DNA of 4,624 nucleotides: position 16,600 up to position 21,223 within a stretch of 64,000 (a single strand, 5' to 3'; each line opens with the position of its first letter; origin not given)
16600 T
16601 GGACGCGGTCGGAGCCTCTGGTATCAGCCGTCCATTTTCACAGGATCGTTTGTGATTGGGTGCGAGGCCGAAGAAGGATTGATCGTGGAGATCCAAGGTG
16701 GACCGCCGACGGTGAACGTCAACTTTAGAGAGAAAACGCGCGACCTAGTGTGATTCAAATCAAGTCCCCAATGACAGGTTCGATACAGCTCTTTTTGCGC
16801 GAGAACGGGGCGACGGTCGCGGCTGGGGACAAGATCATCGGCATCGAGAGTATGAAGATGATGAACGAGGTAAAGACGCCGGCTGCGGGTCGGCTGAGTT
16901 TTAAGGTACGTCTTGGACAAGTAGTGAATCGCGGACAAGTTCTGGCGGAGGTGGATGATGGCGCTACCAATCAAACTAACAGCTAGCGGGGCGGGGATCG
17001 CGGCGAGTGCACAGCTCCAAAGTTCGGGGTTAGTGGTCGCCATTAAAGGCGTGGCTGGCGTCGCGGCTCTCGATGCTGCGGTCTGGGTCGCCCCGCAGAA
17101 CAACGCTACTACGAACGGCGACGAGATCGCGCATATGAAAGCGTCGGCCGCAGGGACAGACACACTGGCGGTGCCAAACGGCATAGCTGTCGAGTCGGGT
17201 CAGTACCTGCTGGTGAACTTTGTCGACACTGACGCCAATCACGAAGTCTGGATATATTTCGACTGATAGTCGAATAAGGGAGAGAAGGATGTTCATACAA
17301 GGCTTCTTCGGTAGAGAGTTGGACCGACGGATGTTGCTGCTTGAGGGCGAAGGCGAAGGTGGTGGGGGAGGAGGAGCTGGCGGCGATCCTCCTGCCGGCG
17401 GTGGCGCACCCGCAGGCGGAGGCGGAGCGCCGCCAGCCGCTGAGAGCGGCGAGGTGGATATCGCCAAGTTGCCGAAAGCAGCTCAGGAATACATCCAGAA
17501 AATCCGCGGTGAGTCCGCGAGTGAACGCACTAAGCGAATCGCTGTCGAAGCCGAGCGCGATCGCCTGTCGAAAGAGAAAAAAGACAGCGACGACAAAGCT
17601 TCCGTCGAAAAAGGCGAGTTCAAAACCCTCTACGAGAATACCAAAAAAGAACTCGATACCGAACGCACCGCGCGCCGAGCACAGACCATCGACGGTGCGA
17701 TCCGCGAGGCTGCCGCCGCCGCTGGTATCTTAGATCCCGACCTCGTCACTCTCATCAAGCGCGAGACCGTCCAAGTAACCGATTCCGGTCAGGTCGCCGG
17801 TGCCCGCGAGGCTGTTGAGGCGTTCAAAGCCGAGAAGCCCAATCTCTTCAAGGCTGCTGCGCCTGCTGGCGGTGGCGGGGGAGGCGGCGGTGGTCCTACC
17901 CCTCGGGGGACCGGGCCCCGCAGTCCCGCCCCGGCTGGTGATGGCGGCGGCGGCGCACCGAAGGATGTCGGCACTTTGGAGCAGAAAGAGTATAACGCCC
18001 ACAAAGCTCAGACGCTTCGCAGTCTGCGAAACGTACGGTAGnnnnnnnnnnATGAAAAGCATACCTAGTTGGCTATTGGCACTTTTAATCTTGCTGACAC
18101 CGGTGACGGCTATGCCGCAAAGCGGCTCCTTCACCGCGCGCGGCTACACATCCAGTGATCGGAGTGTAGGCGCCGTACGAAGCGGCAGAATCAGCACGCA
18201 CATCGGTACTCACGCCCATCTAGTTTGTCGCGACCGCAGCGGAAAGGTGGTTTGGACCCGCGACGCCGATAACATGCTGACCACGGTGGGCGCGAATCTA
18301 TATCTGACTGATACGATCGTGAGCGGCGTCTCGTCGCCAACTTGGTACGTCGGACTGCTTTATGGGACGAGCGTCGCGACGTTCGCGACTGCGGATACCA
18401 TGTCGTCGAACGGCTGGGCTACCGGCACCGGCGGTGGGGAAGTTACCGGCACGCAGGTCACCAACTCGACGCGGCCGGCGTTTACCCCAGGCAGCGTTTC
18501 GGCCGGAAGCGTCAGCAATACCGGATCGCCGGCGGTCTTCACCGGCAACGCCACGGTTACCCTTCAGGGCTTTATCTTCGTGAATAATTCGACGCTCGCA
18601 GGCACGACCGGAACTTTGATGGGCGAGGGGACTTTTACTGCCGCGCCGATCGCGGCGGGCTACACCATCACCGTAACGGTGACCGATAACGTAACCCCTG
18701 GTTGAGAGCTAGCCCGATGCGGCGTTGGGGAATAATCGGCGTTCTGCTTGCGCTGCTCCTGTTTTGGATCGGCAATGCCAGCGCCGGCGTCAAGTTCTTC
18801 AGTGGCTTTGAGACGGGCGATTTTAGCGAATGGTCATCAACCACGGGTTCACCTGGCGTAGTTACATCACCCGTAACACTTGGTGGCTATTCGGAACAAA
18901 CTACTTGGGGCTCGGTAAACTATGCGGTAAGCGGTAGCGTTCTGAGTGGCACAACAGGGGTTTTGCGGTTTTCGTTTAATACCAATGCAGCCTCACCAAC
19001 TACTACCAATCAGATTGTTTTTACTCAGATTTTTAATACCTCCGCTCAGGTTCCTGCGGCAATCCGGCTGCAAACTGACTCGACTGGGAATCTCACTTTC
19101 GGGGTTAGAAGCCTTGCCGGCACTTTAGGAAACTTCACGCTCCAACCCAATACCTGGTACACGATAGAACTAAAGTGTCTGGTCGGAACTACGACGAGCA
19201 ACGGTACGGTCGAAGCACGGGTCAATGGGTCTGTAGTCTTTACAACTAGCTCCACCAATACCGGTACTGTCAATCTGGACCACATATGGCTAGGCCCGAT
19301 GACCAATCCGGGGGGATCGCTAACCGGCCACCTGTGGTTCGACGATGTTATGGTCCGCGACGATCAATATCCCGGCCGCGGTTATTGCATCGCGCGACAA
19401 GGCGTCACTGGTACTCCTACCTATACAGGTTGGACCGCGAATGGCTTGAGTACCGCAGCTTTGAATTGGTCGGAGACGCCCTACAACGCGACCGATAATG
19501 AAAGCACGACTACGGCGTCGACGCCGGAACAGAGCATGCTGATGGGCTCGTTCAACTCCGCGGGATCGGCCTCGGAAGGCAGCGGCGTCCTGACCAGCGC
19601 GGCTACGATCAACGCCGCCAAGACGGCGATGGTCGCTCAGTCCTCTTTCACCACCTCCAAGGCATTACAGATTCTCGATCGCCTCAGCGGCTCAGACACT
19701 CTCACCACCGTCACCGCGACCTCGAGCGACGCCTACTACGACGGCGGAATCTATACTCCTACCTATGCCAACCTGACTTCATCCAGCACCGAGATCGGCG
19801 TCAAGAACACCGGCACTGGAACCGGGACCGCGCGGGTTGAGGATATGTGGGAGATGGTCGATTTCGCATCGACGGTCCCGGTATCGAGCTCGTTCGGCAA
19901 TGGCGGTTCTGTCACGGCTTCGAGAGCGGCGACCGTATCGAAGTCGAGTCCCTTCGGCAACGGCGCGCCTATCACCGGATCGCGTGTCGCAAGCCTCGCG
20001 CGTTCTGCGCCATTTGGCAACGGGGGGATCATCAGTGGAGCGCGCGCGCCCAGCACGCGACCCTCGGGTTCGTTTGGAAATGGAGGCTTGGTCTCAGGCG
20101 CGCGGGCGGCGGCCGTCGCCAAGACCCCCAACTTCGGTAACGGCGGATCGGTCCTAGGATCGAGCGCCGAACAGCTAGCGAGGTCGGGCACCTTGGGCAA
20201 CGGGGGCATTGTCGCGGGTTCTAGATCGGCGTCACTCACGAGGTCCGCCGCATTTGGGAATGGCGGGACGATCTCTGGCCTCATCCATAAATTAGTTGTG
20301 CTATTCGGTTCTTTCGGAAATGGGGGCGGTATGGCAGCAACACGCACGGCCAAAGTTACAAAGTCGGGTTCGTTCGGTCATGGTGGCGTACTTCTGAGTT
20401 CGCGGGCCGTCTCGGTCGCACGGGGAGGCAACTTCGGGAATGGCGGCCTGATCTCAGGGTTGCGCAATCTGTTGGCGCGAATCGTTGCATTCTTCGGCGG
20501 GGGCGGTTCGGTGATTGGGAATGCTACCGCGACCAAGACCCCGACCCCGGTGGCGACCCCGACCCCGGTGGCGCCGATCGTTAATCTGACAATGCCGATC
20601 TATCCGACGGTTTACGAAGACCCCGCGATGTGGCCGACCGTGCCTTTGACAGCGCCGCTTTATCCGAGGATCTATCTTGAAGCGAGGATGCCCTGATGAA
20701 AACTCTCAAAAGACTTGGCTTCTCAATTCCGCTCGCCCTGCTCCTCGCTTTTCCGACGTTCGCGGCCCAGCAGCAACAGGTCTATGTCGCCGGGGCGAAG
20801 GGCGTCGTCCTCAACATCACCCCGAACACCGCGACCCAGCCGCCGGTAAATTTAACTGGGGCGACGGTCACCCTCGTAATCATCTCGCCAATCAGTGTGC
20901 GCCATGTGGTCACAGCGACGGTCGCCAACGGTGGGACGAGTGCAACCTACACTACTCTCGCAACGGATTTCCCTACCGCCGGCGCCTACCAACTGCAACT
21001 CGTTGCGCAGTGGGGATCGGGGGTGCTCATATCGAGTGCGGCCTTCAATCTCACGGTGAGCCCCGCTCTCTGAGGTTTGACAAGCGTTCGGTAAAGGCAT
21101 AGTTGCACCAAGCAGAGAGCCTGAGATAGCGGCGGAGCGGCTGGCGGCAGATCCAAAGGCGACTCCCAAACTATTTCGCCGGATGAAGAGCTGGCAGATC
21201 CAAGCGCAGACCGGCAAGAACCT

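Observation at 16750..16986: BCCP-like biotinyl-domain mini-protein inside the head morphogenesis module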

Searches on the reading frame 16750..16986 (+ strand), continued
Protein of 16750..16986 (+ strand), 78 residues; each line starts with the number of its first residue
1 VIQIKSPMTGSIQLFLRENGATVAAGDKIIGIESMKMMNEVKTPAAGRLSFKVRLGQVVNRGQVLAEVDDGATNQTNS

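Call 70: find_encoding_contigs(protein=P0042, flank=8000, max_places=2)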
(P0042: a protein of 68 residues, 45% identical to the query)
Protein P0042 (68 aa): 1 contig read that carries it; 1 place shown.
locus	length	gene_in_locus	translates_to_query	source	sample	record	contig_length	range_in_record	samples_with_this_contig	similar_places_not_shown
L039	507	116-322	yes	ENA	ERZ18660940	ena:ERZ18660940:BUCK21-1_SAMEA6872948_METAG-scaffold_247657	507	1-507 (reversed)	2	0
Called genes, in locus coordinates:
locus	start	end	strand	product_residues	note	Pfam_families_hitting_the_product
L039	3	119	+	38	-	?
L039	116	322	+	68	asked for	PF00364:Biotin_lipoyl (weak)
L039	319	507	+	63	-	?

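Call 71: find_encoding_contigs(protein=P0097, flank=8000, max_places=2)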
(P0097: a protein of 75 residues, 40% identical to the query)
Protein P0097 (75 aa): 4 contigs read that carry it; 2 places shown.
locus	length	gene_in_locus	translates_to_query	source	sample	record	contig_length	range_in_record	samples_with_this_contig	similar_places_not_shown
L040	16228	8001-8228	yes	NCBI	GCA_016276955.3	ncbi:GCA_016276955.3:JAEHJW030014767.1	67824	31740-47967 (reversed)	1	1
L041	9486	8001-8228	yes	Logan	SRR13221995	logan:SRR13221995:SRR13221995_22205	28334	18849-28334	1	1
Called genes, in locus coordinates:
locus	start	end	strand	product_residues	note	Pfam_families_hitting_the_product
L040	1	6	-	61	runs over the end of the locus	-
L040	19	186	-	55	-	-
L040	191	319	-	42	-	-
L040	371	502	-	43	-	-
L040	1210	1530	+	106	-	-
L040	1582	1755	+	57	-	-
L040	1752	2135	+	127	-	-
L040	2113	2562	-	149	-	PF03592:Terminase_2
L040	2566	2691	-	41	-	-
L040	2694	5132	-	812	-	PF14528:LAGLIDADG_3 (weak), PF03237:Terminase_6N, PF17289:Terminase_6C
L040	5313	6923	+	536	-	-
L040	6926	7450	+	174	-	-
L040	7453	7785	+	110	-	-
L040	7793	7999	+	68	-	-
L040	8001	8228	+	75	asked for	PF00364:Biotin_lipoyl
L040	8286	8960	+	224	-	PF06810:Phage_scaffold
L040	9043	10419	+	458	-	-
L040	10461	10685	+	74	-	-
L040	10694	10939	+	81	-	-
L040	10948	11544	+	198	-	-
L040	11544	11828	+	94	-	-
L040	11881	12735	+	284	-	-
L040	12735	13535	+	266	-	-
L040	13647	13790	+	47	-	-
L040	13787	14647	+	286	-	-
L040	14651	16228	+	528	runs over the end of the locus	-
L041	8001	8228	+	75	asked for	PF00364:Biotin_lipoyl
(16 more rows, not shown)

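Call 87: search_protein_families(library=ncbifam, proteins=[window:16750-16986:+], max_evalue=0.1)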
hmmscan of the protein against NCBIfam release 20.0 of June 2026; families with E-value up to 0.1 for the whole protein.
window:16750-16986:+ (78 aa): 30 families (the best 25 are shown)
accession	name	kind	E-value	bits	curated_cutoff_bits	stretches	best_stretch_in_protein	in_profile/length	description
NF006761.0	PRK09282.1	domain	1.4e-11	43.6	402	1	3-69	523-590/591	pyruvate carboxylase subunit B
TIGR01108.1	oadA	equivalog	3.6e-10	38.9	756.5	1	3-65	519-582/582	sodium-extruding oxaloacetate decarboxylase subunit alpha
NF005457.0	PRK07051.1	equivalog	1.3e-08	34.9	87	1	17-69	26-79/80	acetyl-CoA carboxylase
NF006079.0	PRK08225.1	equivalog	1.3e-08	34.8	95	1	1-68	1-69/70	acetyl-CoA carboxylase biotin carboxyl carrier protein subunit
NF004547.1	PRK05889.1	equivalog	1.4e-08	34.8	75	1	4-68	5-70/71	biotin/lipoyl-binding carrier protein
NF005117.0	PRK06549.1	equivalog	2.1e-08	34.9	159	1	4-66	64-127/130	acetyl-CoA carboxylase biotin carboxyl carrier protein subunit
NF011457.0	PRK14875.1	equivalog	2.7e-08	33.2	307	1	9-76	17-85/372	acetoin dehydrogenase dihydrolipoyllysine-residue acetyltransferase subunit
NF010643.0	PRK14040.1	subfamily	4.1e-08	32.1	892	1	3-67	528-593/595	oxaloacetate decarboxylase subunit alpha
TIGR02712.1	urea_carbox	equivalog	5e-08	31.1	1303.85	1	2-68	1133-1200/1201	urea carboxylase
NF004173.0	PRK05641.1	equivalog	1.6e-07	32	199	1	4-68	87-152/153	putative acetyl-CoA carboxylase biotin carboxyl carrier protein subunit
NF004309.0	PRK05704.1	equivalog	3e-07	30.2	449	1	10-76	17-84/408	2-oxoglutarate dehydrogenase complex dihydrolipoyllysine-residue succinyltransferase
NF009554.0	PRK12999.1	equivalog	5.5e-07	27.8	965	1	3-69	1079-1146/1147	pyruvate carboxylase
TIGR01730.1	RND_mfp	subfamily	3e-06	26.4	94.9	2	3-37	136-170/322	efflux RND transporter periplasmic adaptor subunit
TIGR01347.1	sucB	equivalog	3.8e-06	26.4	378.65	1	9-76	14-82/404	dihydrolipoyllysine-residue succinyltransferase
TIGR01235.1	pyruv_carbox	equivalog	4.6e-06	24.4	1114.45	1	3-67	1076-1141/1143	pyruvate carboxylase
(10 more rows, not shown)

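Call 94: find_encoding_contigs(protein=P0091, flank=6000, max_places=2)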
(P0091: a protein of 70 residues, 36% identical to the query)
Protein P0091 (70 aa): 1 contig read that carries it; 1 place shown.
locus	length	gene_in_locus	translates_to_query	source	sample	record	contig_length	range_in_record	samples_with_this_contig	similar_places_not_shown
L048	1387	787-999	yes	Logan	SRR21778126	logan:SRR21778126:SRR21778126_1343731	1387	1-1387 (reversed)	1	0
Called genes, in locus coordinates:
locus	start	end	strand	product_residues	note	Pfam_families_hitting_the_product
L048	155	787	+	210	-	-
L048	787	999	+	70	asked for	PF00364:Biotin_lipoyl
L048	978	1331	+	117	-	-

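Call 95: find_encoding_contigs(protein=P0033, flank=6000, max_places=2)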
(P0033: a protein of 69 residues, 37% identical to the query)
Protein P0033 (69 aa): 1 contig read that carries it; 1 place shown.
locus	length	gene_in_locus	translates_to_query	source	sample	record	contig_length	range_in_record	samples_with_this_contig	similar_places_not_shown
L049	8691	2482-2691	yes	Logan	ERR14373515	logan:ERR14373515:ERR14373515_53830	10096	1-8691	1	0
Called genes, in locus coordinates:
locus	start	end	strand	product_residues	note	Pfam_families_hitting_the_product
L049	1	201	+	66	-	?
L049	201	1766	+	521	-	-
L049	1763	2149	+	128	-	-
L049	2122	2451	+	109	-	-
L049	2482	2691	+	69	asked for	PF00364:Biotin_lipoyl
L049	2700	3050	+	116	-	-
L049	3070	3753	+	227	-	PF06810:Phage_scaffold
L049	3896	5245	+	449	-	-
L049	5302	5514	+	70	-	-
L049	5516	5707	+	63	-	-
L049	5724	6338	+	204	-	-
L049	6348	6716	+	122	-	-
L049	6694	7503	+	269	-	-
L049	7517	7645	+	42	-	-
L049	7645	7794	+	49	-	-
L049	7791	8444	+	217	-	-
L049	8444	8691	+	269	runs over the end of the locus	-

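Call 103: search_protein_families(library=phrogs, proteins=[L049:2700-3050:+, L006:6772-7149:+, L049:2122-2451:+, L049:1763-2149:+, L006:4892-5731:+, L040:6926-7450:+], max_evalue=0.05)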
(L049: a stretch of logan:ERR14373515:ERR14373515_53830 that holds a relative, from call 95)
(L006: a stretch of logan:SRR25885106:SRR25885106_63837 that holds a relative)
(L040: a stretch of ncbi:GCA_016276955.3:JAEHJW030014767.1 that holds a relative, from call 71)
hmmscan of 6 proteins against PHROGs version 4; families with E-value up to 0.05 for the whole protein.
L049:2700-3050:+ (116 aa): 0 families

L006:6772-7149:+ (125 aa): 0 families

L049:2122-2451:+ (109 aa): 0 families

L049:1763-2149:+ (128 aa): 0 families

L006:4892-5731:+ (279 aa): 1 family
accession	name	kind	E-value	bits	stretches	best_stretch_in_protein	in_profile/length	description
phrog_14485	-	unknown function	0.048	14.7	0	57-84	15-42/57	-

L040:6926-7450:+ (174 aa): 0 families

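Call 106: search_protein_families(library=pfam, proteins=[L006:5734-6336:+, L006:6288-6515:+, L040:7793-7999:+, L006:4892-5731:+, L048:155-787:+, L049:1763-2149:+, L049:2122-2451:+, L049:2700-3050:+], max_evalue=0.05)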
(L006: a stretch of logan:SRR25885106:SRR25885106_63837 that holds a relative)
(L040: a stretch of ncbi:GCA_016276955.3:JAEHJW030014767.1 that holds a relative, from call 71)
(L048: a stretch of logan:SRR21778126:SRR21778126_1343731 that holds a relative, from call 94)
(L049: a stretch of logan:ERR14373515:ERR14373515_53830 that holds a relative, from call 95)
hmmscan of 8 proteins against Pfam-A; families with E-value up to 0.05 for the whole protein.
L006:5734-6336:+ (200 aa): 0 families

L006:6288-6515:+ (75 aa): 0 families

L040:7793-7999:+ (68 aa): 0 families

L006:4892-5731:+ (279 aa): 0 families

L048:155-787:+ (210 aa): 0 families

L049:1763-2149:+ (128 aa): 0 families

L049:2122-2451:+ (109 aa): 0 families

L049:2700-3050:+ (116 aa): 0 families

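Call 107: find_homologous_proteins(query=A7, max_evalue=1e-8)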
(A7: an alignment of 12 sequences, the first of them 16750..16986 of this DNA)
Query A7 (12 sequences) (78 aa, profile of the alignment): 29 proteins with E <= 1e-8 among 826 candidates.
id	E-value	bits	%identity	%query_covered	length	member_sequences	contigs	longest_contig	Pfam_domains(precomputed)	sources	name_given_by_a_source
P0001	3.2e-28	115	94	100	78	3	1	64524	PF00364.29,PF25997.1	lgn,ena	-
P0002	4.8e-28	114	64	99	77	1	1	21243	PF00364.29,PF25919.1,PF25917.1,PF25997.1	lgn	-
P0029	1.0e-27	113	41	85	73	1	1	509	PF00364.29,PF25917.1,PF25997.1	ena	-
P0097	8.9e-25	104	40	83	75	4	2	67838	PF00364.29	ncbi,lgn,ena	-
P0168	9.6e-25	104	40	83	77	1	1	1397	PF00364.29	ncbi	-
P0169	1.3e-24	103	41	87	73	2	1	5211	PF00364.29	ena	-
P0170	3.0e-24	102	40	78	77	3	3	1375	PF00364.29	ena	-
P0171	8.2e-23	98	38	97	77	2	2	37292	PF00364.29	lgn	-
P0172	3.1e-22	96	41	88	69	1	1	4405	PF00364.29,PF25997.1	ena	-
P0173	1.5e-21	94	36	85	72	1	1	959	PF00364.29,PF25997.1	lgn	-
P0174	9.1e-21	91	43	74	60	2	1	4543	PF00364.29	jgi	jgi:biotin carboxyl carrier protein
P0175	1.3e-20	91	32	85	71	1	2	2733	PF00364.29,PF25919.1,PF25917.1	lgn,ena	-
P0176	3.8e-20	89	32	87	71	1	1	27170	PF00364.29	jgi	jgi:biotin carboxyl carrier protein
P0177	2.2e-18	84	30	77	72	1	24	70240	PF00364.29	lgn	-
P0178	8.7e-12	62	38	88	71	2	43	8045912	PF25984.1,PF00364.29,PF25997.1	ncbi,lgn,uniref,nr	ncbi:biotin/lipoyl-binding carrier protein [Saccharopolyspora sp. ASAGF58]|uniref:biotin/lipoyl-bind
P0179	1.9e-11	61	35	87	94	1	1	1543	PF00364.29,PF25919.1,PF25997.1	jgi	jgi:acetyl-CoA/propionyl-CoA carboxylase biotin carboxyl carrier protein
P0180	7.7e-11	59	37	82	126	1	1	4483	PF25973.1,PF00364.29,PF25919.1,PF25917.1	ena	-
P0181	1.1e-9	56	37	76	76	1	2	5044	PF25984.1,PF00364.29,PF25997.1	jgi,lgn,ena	jgi:pyruvate/2-oxoglutarate dehydrogenase complex dihydrolipoamide acyltransferase (E2) component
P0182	2.0e-9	55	39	76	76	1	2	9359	PF25984.1,PF00364.29,PF25997.1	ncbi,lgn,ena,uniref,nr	ncbi:biotin/lipoyl-containing protein [Novosphingobium sp.]|uniref:biotin/lipoyl-containing protein 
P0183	4.1e-9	54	36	76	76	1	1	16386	PF00364.29,PF25997.1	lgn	-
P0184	5.2e-9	53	39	76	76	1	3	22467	PF25984.1,PF00364.29,PF25997.1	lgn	-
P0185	5.8e-9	53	42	77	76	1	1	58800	PF25984.1,PF00364.29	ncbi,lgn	ncbi:MAG: biotin/lipoyl-containing protein [Gammaproteobacteria bacterium]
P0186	6.2e-9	53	39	76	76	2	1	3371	PF00364.29,PF25997.1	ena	-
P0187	6.5e-9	53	36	76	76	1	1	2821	PF00364.29,PF25997.1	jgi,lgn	jgi:pyruvate/2-oxoglutarate dehydrogenase complex dihydrolipoamide acyltransferase (E2) component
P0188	6.6e-9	53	37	76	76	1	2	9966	PF25984.1,PF00364.29,PF25997.1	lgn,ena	-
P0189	6.9e-9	53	37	76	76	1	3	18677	PF25984.1,PF00364.29,PF25997.1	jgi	-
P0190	7.0e-9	53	39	76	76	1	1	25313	PF25984.1,PF00364.29,PF25997.1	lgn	-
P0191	8.6e-9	53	39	76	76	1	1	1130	PF25984.1,PF00364.29,PF25997.1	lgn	-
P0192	9.9e-9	53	43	79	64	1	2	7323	PF00364.29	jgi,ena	jgi:urea carboxylase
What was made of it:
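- Closest known: Small standalone cellular 'biotin/lipoyl-binding carrier proteins'. Same: Same size and single-domain architecture, and the same Pfam family (calls 87, 107).
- Closest known: Small standalone cellular 'biotin/lipoyl-binding carrier proteins'. Different: In the family-profile search these cellular proteins fall at 62 bits or less, after a gap from the phage family at 84 bits or more (call 107).
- A profile search separates the phage family (84 bits or more) from cellular proteins (62 bits or less) (call 107).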

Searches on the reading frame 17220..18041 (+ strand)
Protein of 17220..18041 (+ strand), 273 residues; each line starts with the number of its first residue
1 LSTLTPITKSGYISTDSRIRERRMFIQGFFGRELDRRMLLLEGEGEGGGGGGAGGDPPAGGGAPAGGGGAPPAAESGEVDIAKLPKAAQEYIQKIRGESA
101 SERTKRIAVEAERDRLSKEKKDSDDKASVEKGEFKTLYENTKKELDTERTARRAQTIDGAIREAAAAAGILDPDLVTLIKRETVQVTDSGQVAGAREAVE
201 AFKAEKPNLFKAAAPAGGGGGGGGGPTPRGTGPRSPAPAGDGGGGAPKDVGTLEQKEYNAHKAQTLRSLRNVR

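Call 3: search_protein_families(library=pfam, proteins=[window:17220-18041:+], max_evalue=0.1)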
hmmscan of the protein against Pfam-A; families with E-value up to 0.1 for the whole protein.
window:17220-18041:+ (273 aa): 1 family
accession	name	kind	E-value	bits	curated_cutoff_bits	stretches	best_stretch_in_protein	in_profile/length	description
PF06810.17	Phage_scaffold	-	3.9e-16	59.9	35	1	89-232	13-169/170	Phage capsid assembly scaffolding protein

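Call 4: search_protein_families(library=phrogs, proteins=[window:17220-18041:+], max_evalue=0.1)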
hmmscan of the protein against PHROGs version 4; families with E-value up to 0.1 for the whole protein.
window:17220-18041:+ (273 aa): 4 families
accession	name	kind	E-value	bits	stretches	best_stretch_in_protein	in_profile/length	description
phrog_194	-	head and packaging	3.7e-15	57.5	1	96-236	43-195/335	head scaffolding protein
phrog_8952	-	unknown function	1.1e-09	39.4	1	43-232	35-243/261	-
phrog_33580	-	unknown function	4.7e-05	24.4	1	44-203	17-173/223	-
phrog_206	-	head and packaging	0.002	18.9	1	90-229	42-228/263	head scaffolding protein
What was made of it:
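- Checked: The location claim is also right: the portal gene is 13984-15672 and the scaffold gene (PF06810) runs to 18041 (calls 3, 4).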

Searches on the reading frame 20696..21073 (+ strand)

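Call 87: search_protein_families(library=ncbifam, proteins=[window:20696-21073:+], max_evalue=0.1)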
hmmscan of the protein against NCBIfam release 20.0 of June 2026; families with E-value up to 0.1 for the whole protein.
window:20696-21073:+ (125 aa): 0 families

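Call 88: search_protein_families(library=pfam, proteins=[window:20696-21073:+], max_evalue=0.05)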
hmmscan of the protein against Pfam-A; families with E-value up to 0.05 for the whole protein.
window:20696-21073:+ (125 aa): 1 family
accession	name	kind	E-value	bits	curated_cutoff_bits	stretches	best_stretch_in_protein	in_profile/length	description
PF10342.15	Kre9_KNH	-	0.0089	17.2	24.6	1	47-118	23-93/94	Kre9/KNH-like N-terminal Ig-like domain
